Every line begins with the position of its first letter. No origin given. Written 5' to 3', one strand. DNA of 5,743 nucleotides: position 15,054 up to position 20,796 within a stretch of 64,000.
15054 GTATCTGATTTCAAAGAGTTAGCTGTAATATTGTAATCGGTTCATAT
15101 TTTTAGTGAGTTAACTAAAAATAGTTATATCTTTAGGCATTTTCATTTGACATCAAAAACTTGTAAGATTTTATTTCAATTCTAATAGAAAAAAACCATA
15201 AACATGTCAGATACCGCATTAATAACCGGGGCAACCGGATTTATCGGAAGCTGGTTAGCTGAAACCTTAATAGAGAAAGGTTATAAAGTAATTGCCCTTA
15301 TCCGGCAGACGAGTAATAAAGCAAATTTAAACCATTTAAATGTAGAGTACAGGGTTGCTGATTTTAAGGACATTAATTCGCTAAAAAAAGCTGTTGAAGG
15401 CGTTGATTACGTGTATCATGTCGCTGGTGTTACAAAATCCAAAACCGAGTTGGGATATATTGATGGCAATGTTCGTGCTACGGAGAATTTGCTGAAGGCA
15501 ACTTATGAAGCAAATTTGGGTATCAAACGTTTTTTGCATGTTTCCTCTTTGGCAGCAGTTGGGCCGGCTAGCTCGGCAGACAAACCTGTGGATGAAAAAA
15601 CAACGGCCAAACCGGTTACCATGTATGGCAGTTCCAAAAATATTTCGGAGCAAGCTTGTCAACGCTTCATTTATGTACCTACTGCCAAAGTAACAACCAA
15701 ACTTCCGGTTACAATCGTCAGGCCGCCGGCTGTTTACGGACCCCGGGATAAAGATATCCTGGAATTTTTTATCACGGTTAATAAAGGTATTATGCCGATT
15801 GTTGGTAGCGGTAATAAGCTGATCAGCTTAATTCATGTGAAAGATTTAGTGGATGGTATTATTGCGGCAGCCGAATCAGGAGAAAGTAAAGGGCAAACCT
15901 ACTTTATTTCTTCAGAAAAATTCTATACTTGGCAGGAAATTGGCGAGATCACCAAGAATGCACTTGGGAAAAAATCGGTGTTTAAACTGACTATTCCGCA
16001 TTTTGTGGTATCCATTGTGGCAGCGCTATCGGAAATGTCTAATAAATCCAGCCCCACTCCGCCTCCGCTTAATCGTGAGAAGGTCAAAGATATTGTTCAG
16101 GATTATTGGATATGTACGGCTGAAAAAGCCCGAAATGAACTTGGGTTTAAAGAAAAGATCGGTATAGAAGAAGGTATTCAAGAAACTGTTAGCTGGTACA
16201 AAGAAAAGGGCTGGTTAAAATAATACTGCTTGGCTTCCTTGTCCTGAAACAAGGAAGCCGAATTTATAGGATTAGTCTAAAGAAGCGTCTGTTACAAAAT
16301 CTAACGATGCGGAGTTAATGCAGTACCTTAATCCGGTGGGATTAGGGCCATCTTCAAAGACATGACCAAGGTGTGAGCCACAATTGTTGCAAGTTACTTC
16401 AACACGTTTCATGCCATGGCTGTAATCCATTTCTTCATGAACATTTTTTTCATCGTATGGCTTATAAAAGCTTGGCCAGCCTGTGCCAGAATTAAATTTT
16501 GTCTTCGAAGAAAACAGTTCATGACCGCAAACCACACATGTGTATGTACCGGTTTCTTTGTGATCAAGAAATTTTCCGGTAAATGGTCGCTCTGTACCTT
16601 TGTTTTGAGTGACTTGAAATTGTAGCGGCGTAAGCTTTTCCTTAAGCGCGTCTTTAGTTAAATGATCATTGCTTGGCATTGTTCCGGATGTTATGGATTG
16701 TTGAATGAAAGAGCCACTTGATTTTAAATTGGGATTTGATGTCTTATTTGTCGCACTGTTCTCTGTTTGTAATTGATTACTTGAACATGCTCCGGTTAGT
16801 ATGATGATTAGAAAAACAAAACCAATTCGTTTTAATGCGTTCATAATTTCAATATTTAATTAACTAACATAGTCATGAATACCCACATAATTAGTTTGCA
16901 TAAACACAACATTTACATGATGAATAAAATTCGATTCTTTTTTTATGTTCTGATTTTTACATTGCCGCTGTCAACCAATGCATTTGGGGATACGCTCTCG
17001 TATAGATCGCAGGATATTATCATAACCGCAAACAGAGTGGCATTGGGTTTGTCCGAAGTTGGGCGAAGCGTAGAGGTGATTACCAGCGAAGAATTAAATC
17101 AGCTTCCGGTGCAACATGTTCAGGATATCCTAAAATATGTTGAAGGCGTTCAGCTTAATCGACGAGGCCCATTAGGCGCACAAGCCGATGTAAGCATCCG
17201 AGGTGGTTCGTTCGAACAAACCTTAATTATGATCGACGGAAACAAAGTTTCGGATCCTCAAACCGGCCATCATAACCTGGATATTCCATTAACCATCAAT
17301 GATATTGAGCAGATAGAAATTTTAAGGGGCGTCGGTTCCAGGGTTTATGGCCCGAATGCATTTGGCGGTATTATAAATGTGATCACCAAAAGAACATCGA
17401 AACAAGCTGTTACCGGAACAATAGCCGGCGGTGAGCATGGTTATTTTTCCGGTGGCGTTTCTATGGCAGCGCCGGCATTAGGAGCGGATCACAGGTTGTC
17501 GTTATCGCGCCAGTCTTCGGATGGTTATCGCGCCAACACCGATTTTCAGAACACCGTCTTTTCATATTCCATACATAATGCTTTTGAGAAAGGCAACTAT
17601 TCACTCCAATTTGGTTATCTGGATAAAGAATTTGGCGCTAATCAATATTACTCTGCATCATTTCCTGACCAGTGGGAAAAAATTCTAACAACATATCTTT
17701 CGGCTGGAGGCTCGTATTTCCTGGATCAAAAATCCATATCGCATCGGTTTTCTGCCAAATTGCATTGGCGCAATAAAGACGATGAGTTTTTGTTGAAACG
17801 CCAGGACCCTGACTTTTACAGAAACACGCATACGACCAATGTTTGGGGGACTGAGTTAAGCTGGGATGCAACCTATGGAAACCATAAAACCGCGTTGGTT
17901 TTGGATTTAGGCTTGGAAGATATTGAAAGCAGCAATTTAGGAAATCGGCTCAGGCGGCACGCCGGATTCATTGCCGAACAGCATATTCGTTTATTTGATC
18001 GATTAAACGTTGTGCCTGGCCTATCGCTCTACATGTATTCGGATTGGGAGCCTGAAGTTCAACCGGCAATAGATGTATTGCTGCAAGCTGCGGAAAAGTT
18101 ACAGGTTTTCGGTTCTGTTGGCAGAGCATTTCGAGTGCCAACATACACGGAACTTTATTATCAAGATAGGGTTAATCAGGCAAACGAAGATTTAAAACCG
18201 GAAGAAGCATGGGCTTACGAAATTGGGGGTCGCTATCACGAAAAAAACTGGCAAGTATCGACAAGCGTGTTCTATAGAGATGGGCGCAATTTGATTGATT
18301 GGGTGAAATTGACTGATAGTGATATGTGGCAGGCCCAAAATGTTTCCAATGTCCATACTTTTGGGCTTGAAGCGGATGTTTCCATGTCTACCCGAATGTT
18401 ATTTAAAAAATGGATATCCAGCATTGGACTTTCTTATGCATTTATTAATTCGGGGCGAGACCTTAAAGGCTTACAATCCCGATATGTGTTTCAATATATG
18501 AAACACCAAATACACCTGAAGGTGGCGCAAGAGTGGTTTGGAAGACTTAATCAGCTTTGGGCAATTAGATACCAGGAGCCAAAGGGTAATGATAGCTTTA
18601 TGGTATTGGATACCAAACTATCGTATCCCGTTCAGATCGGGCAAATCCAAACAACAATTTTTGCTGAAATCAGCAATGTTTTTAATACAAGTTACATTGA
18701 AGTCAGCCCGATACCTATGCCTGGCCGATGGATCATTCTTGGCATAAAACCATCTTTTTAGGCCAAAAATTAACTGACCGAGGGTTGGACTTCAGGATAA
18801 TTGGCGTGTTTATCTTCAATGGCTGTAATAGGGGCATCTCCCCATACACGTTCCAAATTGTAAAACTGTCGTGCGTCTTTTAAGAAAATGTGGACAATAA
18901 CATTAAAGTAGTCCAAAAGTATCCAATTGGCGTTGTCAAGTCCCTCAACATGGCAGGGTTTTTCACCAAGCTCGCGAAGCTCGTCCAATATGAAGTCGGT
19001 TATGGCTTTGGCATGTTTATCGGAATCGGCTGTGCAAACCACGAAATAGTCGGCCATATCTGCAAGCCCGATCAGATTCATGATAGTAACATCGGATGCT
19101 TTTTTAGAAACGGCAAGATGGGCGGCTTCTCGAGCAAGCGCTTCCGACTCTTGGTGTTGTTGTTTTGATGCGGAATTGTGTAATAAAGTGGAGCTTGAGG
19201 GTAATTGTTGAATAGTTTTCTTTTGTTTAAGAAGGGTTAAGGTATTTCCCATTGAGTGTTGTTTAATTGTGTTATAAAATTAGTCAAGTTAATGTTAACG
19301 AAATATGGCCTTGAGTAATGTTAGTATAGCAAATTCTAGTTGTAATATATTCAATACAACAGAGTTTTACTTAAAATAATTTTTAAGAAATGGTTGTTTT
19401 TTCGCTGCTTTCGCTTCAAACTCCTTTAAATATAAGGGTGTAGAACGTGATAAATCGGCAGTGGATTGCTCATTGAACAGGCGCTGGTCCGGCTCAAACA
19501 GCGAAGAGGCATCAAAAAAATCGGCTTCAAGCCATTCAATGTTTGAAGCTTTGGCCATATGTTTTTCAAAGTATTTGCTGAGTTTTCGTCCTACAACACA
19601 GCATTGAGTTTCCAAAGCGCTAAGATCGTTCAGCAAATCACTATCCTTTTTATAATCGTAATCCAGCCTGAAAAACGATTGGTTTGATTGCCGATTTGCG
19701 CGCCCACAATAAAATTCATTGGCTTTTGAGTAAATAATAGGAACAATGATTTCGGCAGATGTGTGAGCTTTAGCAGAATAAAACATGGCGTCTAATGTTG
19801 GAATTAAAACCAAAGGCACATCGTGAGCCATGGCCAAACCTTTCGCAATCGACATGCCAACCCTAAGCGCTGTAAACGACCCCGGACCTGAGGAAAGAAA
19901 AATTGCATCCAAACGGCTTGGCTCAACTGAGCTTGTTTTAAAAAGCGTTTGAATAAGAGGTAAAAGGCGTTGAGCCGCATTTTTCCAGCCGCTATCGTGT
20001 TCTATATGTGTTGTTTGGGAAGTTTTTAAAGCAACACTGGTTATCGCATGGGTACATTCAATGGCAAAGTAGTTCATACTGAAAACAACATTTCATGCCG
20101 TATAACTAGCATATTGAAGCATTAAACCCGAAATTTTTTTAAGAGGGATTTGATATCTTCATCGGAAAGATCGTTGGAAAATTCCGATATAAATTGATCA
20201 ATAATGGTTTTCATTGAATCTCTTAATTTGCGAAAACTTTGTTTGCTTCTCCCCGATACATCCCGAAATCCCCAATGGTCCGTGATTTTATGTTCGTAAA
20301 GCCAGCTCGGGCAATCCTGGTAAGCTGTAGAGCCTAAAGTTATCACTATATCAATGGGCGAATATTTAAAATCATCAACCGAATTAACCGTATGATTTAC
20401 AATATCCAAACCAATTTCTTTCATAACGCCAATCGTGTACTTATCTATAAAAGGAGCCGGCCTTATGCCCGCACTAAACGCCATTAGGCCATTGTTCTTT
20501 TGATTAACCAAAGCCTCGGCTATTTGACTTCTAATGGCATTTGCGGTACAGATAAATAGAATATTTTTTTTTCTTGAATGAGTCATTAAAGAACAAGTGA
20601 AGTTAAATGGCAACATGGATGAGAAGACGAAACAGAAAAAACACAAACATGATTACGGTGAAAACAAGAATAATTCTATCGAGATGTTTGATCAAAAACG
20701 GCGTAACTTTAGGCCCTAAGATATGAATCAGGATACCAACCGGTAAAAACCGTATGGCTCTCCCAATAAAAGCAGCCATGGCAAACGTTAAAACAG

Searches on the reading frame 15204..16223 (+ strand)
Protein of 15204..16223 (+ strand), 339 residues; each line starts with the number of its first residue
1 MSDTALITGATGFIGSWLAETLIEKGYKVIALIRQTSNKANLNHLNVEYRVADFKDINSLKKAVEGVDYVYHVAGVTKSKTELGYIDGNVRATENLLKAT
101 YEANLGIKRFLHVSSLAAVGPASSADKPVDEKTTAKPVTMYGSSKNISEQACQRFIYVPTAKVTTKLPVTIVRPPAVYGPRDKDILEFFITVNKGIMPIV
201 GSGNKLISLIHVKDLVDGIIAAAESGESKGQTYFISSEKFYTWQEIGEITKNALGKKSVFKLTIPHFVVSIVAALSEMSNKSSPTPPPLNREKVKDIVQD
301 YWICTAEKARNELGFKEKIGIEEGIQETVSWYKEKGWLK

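Call 51: search_protein_families(library=pfam, proteins=[window:15204-16223:+])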
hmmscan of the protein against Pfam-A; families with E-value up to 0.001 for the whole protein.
window:15204-16223:+ (339 aa): 10 families
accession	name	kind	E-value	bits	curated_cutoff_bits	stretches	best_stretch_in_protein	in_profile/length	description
PF01370.27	Epimerase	-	2.3e-38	132.4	20.9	1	5-233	1-237/240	NAD dependent epimerase/dehydratase family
PF16363.11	GDP_Man_Dehyd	-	2.8e-34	119.5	27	1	6-328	1-332/332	GDP-mannose 4,6 dehydratase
PF01073.25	3Beta_HSD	-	2.7e-27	95.9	22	1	6-242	1-248/280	3-beta hydroxysteroid dehydrogenase/isomerase family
PF13460.12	NAD_binding_10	-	1.1e-17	64.9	27.2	1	9-177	1-146/184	NAD(P)H-binding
PF07993.18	NAD_binding_4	-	1.2e-16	61.1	20.1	2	60-199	82-229/258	Male sterility protein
PF05368.20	NmrA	-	1.1e-14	55.1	27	1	2-118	2-109/298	NmrA-like family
PF04321.23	RmlD_sub_bind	-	1.5e-12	47.6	27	1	6-257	4-234/287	RmlD substrate binding domain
PF02719.21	Polysacc_synt_2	-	3.3e-10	40.1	20.2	1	6-154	2-151/293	Polysaccharide biosynthesis protein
PF00106.31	adh_short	-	7.3e-06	26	26.6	1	4-76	2-87/195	short chain dehydrogenase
PF08659.16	KR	-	0.00011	22.7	22.6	1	4-78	2-93/180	KR domain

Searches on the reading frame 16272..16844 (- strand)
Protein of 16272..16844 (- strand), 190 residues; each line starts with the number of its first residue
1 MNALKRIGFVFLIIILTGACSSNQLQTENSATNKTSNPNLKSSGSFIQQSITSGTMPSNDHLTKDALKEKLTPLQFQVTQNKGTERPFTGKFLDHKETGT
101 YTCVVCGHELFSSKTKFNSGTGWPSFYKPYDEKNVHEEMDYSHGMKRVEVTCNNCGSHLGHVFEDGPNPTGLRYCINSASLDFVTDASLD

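Call 62: search_protein_families(library=pfam, proteins=[window:16272-16844:-], max_evalue=0.00001)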
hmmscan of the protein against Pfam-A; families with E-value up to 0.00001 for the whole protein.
window:16272-16844:- (190 aa): 1 family
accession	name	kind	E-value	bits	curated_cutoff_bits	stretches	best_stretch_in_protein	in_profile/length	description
PF01641.26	SelR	-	6.7e-54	181.2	24.9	1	71-184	1-115/116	SelR domain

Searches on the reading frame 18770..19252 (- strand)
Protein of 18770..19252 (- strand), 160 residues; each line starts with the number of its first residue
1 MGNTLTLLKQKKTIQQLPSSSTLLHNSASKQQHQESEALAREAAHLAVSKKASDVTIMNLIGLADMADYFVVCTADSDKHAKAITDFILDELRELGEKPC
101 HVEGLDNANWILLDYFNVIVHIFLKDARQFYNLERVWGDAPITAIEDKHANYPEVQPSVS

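Call 62: search_protein_families(library=pfam, proteins=[window:18770-19252:-], max_evalue=0.00001)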
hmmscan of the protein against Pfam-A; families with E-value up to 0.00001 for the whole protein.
window:18770-19252:- (160 aa): 1 family
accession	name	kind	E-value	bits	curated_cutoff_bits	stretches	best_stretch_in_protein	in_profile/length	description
PF02410.21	RsfS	-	8.4e-31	106.5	21.6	1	42-137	2-98/98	Ribosomal silencing factor during starvation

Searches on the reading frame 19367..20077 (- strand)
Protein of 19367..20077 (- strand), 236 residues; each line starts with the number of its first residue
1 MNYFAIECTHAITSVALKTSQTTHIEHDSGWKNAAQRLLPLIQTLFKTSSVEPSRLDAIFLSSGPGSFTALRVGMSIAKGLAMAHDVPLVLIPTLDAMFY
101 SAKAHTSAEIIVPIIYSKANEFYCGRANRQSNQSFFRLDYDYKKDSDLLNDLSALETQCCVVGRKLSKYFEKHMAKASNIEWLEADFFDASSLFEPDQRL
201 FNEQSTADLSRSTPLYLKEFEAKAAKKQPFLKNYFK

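Call 62: search_protein_families(library=pfam, proteins=[window:19367-20077:-], max_evalue=0.00001)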
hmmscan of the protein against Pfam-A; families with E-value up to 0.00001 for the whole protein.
window:19367-20077:- (236 aa): 1 family
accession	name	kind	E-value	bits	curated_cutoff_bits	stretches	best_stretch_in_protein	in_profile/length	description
PF00814.31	TsaD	-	4.5e-22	79.5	24.8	1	33-127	28-123/264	tRNA N6-adenosine threonylcarbamoyltransferase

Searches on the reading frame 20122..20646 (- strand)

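Call 62: search_protein_families(library=pfam, proteins=[window:20122-20646:-], max_evalue=0.00001)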
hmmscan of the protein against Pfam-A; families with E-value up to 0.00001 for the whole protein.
window:20122-20646:- (174 aa): 1 family
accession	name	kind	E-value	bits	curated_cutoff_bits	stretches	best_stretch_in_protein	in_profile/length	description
PF01451.26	LMWPc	-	2.5e-15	57.4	23.2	1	29-152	1-143/144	Low molecular weight phosphotyrosine protein phosphatase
